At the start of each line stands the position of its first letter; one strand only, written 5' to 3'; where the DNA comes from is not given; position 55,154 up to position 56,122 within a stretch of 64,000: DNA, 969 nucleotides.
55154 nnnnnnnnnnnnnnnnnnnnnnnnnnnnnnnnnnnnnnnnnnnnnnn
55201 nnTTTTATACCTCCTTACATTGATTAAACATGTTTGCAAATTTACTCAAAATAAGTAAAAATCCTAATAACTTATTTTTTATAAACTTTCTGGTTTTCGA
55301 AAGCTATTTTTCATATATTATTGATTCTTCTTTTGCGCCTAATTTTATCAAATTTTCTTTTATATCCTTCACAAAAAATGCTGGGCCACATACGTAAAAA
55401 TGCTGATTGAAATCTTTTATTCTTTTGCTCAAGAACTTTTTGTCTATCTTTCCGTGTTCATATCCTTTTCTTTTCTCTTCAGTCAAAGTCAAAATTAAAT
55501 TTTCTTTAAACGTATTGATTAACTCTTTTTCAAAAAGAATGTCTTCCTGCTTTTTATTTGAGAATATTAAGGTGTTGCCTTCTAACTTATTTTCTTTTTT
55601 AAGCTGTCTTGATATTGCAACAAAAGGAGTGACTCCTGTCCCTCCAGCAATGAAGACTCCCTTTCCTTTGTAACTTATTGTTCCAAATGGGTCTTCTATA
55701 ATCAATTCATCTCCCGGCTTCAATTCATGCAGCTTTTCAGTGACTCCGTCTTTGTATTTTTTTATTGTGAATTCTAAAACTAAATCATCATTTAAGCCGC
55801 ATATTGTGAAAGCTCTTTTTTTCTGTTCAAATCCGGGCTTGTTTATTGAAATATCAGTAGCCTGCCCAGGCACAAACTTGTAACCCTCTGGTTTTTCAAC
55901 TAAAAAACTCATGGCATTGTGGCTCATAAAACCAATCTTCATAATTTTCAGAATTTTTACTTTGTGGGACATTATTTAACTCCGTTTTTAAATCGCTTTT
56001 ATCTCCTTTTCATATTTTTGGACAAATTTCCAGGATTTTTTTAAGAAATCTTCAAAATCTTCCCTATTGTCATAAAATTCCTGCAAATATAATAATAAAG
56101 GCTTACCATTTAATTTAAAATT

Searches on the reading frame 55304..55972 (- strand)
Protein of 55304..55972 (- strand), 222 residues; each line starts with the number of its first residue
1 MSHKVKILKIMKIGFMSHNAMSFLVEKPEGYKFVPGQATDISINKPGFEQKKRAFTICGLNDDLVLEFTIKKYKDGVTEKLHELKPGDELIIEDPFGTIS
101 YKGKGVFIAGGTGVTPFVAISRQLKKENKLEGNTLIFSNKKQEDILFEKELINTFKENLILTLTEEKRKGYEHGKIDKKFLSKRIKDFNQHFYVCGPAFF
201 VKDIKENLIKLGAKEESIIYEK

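Call 52: search_protein_families(library=pfam, proteins=[window:55304-55972:-], max_evalue=0.001)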
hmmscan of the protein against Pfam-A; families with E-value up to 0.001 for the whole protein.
window:55304-55972:- (222 aa): 3 families
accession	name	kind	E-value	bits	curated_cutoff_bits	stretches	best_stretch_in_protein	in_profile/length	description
PF00175.26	NAD_binding_1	-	2.8e-14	54.1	22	1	107-205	1-108/109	Oxidoreductase NAD-binding domain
PF00970.30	FAD_binding_6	-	2e-06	28.5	21.1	1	11-101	5-99/99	Oxidoreductase FAD-binding domain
PF08030.17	NAD_binding_6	-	1.5e-05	25.6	22.2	0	106-156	5-60/156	Ferric reductase NAD binding domain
